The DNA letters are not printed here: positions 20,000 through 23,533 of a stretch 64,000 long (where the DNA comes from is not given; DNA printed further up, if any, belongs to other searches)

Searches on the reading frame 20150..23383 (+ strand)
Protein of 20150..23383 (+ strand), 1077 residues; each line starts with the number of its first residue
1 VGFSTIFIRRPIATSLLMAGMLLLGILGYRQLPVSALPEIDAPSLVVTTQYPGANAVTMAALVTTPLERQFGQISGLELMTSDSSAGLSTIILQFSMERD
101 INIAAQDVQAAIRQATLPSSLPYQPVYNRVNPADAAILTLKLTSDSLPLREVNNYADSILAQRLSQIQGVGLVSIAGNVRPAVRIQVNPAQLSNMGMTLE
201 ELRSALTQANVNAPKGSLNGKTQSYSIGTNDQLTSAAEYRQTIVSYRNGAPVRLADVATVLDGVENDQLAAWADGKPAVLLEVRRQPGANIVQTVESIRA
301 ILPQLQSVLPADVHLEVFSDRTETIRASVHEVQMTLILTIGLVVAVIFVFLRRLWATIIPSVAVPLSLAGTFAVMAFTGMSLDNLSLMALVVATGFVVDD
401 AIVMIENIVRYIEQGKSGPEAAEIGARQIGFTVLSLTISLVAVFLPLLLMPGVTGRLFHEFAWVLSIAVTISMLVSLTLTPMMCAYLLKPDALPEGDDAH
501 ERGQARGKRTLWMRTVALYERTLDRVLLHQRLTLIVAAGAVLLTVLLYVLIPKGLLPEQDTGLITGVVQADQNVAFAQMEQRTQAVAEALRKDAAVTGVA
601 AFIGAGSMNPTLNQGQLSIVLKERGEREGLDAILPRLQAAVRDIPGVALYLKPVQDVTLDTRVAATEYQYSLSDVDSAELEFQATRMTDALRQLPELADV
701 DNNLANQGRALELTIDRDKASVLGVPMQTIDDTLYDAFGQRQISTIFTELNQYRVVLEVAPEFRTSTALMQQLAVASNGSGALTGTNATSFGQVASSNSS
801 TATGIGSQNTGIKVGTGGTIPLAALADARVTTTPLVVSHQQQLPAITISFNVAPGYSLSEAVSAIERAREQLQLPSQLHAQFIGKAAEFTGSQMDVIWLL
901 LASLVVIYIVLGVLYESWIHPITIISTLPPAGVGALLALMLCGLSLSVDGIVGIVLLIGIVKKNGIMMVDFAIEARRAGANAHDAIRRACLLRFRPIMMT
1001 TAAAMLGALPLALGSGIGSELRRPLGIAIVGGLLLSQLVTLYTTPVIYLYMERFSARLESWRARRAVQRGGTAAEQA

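Call 9: search_protein_families(library=pfam, proteins=[window:20150-23383:+], max_evalue=0.001)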
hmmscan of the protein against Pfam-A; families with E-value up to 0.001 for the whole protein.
window:20150-23383:+ (1077 aa): 3 families
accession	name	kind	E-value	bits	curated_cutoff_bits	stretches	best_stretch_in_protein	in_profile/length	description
PF00873.25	ACR_tran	-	7.1e-299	994.4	28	1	4-1051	2-1020/1021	AcrB/AcrD/AcrF family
PF03176.21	MMPL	-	3.9e-11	42.9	20.5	1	232-519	40-326/333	MMPL family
PF02355.23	SecD_SecF_C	-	0.00016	21.6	20.5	0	334-485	35-184/189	Protein export membrane protein SecD/SecF, C-terminal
